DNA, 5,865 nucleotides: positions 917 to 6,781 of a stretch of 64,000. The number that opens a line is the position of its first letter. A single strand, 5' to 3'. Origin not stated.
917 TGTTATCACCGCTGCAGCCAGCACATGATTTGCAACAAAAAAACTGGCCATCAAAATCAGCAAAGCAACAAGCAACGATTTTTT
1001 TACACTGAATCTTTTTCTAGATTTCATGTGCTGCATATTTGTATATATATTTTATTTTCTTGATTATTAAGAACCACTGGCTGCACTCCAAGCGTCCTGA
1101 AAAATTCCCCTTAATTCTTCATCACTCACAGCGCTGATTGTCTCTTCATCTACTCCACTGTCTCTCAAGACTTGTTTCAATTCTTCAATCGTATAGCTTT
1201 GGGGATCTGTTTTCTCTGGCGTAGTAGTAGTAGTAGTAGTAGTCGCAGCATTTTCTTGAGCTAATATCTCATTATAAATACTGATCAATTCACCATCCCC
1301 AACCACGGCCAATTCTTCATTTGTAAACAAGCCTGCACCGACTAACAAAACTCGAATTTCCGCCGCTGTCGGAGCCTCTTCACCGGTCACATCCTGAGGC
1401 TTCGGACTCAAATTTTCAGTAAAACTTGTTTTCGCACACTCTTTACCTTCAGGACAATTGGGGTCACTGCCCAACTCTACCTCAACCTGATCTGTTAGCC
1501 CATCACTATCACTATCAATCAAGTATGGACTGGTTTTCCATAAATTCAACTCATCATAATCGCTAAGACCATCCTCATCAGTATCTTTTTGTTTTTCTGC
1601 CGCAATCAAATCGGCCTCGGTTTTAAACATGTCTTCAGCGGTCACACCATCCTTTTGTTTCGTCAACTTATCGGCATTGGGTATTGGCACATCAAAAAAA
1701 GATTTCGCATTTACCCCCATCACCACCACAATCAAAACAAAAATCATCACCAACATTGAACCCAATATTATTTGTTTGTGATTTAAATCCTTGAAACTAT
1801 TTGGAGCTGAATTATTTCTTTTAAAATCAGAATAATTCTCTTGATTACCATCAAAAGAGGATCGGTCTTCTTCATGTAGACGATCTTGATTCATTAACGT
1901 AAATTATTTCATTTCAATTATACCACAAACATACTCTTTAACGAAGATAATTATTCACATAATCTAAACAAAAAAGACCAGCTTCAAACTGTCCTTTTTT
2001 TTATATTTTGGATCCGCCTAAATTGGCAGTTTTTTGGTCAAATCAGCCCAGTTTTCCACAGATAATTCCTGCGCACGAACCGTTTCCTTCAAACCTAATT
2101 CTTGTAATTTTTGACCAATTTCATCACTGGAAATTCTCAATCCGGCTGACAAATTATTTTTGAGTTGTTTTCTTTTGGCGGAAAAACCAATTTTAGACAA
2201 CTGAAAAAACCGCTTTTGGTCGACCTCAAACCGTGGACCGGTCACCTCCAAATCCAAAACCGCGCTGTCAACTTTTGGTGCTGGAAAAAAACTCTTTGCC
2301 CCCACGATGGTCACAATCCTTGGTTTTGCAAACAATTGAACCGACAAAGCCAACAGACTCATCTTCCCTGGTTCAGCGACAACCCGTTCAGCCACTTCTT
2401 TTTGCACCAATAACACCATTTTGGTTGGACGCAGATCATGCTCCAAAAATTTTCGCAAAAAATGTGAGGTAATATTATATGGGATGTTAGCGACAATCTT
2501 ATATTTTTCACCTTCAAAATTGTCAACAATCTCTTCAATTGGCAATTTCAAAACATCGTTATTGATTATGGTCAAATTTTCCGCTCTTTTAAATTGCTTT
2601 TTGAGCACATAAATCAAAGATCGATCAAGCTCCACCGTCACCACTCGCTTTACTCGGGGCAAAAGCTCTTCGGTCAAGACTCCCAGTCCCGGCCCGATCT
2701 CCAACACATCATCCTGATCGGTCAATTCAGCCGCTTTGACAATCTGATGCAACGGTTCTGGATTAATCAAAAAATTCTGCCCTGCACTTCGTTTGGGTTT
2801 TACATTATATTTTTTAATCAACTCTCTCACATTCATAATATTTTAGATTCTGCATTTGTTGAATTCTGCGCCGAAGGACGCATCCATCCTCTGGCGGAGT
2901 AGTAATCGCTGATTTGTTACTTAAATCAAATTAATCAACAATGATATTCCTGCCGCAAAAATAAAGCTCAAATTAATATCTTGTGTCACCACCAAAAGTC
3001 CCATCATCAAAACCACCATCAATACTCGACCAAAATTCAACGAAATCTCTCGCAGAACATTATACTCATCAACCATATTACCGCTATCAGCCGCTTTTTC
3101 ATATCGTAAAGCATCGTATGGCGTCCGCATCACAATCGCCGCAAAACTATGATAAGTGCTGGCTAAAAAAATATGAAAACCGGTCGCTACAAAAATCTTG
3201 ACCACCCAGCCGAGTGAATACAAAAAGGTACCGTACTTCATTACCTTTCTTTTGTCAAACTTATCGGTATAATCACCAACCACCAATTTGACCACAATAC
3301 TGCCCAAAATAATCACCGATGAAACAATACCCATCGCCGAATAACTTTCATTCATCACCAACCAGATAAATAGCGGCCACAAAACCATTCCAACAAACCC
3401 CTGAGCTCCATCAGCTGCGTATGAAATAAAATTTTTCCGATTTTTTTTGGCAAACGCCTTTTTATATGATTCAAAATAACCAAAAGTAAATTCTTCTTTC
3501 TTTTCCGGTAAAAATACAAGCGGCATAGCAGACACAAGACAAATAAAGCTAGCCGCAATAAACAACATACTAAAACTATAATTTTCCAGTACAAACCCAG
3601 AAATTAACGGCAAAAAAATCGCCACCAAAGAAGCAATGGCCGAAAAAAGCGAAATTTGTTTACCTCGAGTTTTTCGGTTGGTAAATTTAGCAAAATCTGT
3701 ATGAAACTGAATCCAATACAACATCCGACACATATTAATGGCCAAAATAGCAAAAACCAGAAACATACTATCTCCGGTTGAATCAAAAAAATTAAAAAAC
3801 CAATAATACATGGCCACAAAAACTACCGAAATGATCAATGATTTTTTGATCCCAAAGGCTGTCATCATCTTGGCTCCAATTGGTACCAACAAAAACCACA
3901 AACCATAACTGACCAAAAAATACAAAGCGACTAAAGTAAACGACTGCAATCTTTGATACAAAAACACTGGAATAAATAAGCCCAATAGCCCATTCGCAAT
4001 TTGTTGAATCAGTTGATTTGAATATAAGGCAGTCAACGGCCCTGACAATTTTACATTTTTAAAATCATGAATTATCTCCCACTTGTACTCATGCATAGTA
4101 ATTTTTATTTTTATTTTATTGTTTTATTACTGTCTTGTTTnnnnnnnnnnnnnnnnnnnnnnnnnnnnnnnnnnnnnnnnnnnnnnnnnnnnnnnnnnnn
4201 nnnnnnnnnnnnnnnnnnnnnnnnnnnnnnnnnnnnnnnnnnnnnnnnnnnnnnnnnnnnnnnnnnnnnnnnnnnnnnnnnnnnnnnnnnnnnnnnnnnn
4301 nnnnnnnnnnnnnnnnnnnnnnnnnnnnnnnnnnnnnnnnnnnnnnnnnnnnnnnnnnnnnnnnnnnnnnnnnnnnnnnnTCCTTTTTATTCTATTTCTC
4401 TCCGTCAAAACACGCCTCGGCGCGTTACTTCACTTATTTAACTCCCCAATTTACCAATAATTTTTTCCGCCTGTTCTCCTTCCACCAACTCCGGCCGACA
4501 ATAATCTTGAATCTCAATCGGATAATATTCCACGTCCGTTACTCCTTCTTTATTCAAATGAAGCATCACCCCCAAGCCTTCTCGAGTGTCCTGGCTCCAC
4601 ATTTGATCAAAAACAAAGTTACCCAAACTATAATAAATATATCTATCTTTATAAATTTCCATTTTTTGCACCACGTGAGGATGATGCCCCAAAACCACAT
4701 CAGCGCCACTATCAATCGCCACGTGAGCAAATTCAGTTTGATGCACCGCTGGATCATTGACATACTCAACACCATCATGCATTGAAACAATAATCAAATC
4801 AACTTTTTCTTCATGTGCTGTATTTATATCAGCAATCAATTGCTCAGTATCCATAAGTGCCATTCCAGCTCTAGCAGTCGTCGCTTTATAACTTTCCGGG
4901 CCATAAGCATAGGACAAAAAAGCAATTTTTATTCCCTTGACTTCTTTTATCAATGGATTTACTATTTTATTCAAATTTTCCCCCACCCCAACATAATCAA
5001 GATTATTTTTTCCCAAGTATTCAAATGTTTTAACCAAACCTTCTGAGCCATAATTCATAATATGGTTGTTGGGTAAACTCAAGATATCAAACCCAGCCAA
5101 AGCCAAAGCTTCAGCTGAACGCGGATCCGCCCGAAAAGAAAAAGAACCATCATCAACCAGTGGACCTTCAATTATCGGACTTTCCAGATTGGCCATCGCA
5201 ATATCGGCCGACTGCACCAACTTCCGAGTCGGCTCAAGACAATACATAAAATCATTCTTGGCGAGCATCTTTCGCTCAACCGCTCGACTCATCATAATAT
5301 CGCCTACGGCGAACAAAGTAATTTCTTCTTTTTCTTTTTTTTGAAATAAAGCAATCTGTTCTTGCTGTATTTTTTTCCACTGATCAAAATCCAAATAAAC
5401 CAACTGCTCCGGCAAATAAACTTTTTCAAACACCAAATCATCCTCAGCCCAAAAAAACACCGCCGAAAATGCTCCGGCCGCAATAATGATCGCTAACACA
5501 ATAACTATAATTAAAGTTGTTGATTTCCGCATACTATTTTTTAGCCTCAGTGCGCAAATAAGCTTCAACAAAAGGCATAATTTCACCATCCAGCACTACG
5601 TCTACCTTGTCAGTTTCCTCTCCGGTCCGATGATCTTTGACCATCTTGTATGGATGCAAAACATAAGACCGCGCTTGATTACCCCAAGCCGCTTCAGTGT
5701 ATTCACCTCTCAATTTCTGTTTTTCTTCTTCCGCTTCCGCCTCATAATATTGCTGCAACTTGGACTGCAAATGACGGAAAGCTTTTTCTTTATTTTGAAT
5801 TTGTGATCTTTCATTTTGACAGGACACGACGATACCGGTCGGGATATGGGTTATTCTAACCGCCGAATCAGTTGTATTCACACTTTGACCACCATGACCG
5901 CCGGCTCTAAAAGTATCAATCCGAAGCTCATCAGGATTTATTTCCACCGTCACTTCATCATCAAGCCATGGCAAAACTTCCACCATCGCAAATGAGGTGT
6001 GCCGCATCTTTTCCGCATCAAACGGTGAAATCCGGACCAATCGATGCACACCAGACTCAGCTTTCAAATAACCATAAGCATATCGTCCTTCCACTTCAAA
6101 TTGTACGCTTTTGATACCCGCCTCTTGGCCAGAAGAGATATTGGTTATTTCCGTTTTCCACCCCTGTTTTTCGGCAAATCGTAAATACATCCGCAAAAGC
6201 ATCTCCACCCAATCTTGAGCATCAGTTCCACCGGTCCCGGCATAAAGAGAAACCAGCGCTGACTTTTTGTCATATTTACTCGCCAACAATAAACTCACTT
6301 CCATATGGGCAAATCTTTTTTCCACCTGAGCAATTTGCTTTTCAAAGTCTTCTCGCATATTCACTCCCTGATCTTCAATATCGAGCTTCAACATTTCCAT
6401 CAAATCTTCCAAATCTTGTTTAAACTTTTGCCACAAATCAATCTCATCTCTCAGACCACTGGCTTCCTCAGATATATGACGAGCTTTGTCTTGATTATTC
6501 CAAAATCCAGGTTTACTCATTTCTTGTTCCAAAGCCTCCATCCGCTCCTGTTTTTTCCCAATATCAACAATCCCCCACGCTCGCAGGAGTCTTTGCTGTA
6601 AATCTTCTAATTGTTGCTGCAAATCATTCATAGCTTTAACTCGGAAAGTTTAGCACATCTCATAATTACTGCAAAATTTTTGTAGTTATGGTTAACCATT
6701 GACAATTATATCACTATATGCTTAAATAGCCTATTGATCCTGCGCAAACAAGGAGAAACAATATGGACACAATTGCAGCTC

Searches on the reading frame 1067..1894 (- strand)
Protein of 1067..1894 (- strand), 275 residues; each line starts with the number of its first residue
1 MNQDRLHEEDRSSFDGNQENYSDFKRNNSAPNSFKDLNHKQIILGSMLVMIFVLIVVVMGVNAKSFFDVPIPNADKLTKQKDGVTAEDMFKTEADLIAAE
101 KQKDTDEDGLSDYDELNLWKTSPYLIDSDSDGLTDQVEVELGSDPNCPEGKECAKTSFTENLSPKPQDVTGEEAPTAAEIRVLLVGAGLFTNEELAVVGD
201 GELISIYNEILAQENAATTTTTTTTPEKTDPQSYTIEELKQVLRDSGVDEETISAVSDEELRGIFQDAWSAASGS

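Call 43: search_protein_families(library=pfam, proteins=[window:1067-1894:-], max_evalue=0.01)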
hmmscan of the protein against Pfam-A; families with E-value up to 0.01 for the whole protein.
window:1067-1894:- (275 aa): 1 family
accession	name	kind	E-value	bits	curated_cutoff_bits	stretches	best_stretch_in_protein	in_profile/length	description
PF18884.5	TSP3_bac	-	2.4e-10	40.5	25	2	127-146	1-20/22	Bacterial TSP3 repeat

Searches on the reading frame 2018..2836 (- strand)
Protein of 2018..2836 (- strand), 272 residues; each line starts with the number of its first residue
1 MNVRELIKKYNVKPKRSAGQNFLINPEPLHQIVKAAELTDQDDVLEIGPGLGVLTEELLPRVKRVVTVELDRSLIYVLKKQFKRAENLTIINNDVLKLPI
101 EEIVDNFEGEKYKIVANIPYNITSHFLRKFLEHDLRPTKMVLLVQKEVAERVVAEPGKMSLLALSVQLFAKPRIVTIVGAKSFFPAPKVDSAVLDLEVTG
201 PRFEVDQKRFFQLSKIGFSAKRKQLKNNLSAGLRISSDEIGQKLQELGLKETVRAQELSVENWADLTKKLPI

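Call 43: search_protein_families(library=pfam, proteins=[window:2018-2836:-], max_evalue=0.01)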
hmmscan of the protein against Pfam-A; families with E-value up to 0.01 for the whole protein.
window:2018-2836:- (272 aa): 5 families
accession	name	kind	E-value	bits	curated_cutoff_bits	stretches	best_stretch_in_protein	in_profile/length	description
PF00398.26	RrnaAD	-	1.5e-59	201.7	24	1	13-269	3-260/263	Ribosomal RNA adenine dimethylase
PF13649.12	Methyltransf_25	-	2.8e-05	25.2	27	1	44-102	1-62/97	Methyltransferase domain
PF08241.18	Methyltransf_11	-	0.00015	22.8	21.2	1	45-102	1-58/95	Methyltransferase domain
PF13489.12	Methyltransf_23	-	0.0083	16.3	27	0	37-82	19-70/164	Methyltransferase domain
PF05401.17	NodS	-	0.0093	16.3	24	0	30-105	32-108/201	Nodulation protein S (NodS)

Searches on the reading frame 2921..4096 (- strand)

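Call 43: search_protein_families(library=pfam, proteins=[window:2921-4096:-], max_evalue=0.01)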
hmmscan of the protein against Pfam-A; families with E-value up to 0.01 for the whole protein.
window:2921-4096:- (391 aa): 2 families
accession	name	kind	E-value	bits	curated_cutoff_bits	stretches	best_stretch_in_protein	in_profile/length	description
PF07690.21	MFS_1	-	1.5e-19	70.6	33.4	2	27-200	4-178/347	Major Facilitator Superfamily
PF00083.30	Sugar_tr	-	0.0015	17.9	22.3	1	232-304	43-97/452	Sugar (and other) transporter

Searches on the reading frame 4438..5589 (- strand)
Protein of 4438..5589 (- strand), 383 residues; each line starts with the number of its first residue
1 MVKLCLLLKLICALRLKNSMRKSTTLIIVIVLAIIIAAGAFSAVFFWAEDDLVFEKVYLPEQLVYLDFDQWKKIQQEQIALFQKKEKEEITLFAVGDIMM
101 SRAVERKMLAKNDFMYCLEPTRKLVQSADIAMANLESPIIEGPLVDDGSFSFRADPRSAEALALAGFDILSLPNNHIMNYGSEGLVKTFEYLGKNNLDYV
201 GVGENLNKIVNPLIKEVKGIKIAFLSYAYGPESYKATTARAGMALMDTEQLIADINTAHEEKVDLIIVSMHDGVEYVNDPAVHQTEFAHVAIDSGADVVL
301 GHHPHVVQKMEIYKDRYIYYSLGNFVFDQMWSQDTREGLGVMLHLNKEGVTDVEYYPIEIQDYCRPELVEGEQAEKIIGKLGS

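Call 43: search_protein_families(library=pfam, proteins=[window:4438-5589:-], max_evalue=0.01)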
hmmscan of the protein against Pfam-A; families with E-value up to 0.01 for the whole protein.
window:4438-5589:- (383 aa): 1 family
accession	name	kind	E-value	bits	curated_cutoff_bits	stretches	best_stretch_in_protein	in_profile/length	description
PF09587.15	PGA_cap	-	2.1e-74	250.7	27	1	91-329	1-255/255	Bacterial capsule synthesis protein PGA_cap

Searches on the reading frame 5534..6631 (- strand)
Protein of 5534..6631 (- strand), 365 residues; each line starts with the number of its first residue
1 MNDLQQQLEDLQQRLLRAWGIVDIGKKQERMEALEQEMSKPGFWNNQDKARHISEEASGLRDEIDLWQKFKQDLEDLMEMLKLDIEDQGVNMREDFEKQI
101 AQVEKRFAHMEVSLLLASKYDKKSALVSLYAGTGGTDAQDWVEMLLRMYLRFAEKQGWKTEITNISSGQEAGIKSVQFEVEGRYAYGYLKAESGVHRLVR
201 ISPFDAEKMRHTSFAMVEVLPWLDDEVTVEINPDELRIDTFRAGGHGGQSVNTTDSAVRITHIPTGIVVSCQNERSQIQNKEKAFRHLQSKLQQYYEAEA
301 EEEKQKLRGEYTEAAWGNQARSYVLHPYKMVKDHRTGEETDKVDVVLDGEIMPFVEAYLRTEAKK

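Call 26: find_related_loci(query=window:5534-6631:-, collection=genome_contigs, flank=6000)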
Query window:5534-6631:- (365 aa) in genome_contigs; peptide patterns used: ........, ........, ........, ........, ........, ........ (x = any residue, [..] = any of these).
600 stretches matched a pattern (row limit reached: there are more); 598 encode a relative of the query (tblastn E <= 1e-3); the best 80 are kept; 80 distinct loci.
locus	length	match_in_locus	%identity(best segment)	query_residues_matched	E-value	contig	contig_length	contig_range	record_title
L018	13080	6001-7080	70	1-360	7e-174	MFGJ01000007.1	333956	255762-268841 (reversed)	MAG: Candidatus Falkowbacteria bacterium RIFOXYC2_FULL_36_12 rifoxyc2_full_scaffold_76, whole genome shotgun sequence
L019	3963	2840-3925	62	3-364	1e-160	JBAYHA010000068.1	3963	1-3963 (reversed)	MAG: Patescibacteria group bacterium isolate SO_2016_GW1_138 scaffold45077_OW334_2016, whole genome shotgun sequence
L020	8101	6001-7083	61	5-365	1e-154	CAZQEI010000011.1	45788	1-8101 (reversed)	MAG TPA_asm: uncultured Gammaproteobacteria bacterium isolate SRP272421_co2_478 genome assembly, contig: NODE_1396_lengt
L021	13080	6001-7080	64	1-360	1e-151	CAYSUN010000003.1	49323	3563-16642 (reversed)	MAG TPA_asm: uncultured Gammaproteobacteria bacterium isolate SRP178699_co2_536 genome assembly, contig: NODE_206_length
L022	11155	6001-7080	56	1-360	2e-135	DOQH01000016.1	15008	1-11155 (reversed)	MAG TPA_asm: Candidatus Magasanikbacteria bacterium isolate UBA10142 contig_31948, whole genome shotgun sequence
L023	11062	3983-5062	54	6-365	1e-130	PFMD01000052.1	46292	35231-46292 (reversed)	MAG: Candidatus Kerfeldbacteria bacterium CG_4_10_14_0_8_um_filter_42_10 CG_4_10_14_0.8_um_filter_scaffold_1211_c, whole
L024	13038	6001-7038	56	20-365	8e-129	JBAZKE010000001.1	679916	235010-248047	MAG: Patescibacteria group bacterium isolate SO_2017_LW4_136 scaffold_25_c1_LW137-91_2017, whole genome shotgun sequence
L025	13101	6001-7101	57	2-360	1e-128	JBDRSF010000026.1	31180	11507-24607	MAG: Candidatus Magasanikbacteria bacterium isolate MEGAHIT-group-3.130 k141_255128, whole genome shotgun sequence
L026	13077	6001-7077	58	1-360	3e-128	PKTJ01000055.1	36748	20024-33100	MAG: Candidatus Parcubacteria bacterium isolate BM521 sc_1355, whole genome shotgun sequence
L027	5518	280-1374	54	1-365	2e-128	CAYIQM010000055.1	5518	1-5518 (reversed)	MAG TPA_asm: uncultured Gammaproteobacteria bacterium isolate ERP119705_co25_673 genome assembly, contig: NODE_18710_len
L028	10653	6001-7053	53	12-360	2e-127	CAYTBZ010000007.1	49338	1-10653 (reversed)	MAG TPA_asm: uncultured Gammaproteobacteria bacterium isolate binchicken_co6_188 genome assembly, contig: NODE_404_lengt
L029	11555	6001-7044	55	16-365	2e-126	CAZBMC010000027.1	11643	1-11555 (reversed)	MAG TPA_asm: uncultured Gammaproteobacteria bacterium isolate SRP329715_co1_47 genome assembly, contig: NODE_8474_length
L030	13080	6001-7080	55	14-365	2e-126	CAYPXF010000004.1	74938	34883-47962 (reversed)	MAG TPA_asm: uncultured Gammaproteobacteria bacterium isolate binchicken_co17_235 genome assembly, contig: NODE_1081_len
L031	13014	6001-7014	56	21-360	3e-126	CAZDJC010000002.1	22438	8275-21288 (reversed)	MAG TPA_asm: uncultured Gammaproteobacteria bacterium isolate binchicken_co110_1271 genome assembly, contig: NODE_5042_l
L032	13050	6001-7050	55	16-365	3e-126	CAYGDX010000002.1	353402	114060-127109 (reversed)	MAG TPA_asm: uncultured Gammaproteobacteria bacterium isolate ERP113451_co1_232 genome assembly, contig: NODE_4_length_3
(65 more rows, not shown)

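Call 88: search_protein_families(library=pfam, proteins=[L018:4701-5870:+, L021:4802-5998:+, L018:4369-4689:+], max_evalue=0.001)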
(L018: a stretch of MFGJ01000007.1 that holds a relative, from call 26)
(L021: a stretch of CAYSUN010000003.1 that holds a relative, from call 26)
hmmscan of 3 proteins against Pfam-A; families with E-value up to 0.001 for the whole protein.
L018:4701-5870:+ (389 aa): 7 families
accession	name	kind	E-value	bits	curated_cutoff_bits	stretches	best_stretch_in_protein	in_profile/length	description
PF13365.12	Trypsin_2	-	3.4e-36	125.6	27.6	1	116-250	1-144/144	Trypsin-like peptidase domain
PF00089.32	Trypsin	-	5.7e-20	72.5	20.6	1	116-271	27-217/220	Trypsin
PF13180.12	PDZ_2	-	2.2e-11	44.3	27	1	288-384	3-80/80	PDZ domain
PF17820.7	PDZ_6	-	2e-10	40.7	27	1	323-371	4-52/54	PDZ domain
PF00595.29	PDZ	-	1.6e-06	28.8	23.2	1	324-354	32-62/81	PDZ domain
PF10459.15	Peptidase_S46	-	2.8e-06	26.7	22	0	110-137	42-70/698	Peptidase S46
PF05579.19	Peptidase_S32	-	0.00068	19.4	24.7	0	114-261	114-235/297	Equine arteritis virus serine endopeptidase S32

L021:4802-5998:+ (398 aa): 7 families
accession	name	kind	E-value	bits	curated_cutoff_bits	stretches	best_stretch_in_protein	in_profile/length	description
PF13365.12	Trypsin_2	-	6.4e-34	118.2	27.6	1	119-260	1-144/144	Trypsin-like peptidase domain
PF00089.32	Trypsin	-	3.1e-18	66.8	20.6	1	119-284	27-220/220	Trypsin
PF13180.12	PDZ_2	-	1.9e-10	41.3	27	1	332-392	19-79/80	PDZ domain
PF17820.7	PDZ_6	-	1.3e-07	31.6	27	1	331-362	4-34/54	PDZ domain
PF10459.15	Peptidase_S46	-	4.5e-06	26.1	22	0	236-271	625-660/698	Peptidase S46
PF04495.20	GRASP55_65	-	0.00017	22.3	27.7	1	332-394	50-112/138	GRASP55/65 PDZ-like domain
PF00595.29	PDZ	-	0.00034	21.4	23.2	1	332-379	32-79/81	PDZ domain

L018:4369-4689:+ (106 aa): 1 family
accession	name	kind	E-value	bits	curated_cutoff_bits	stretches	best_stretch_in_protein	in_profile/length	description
PF01035.26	DNA_binding_1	-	6.5e-25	87.2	27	1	4-88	2-80/81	6-O-methylguanine DNA methyltransferase, DNA binding domain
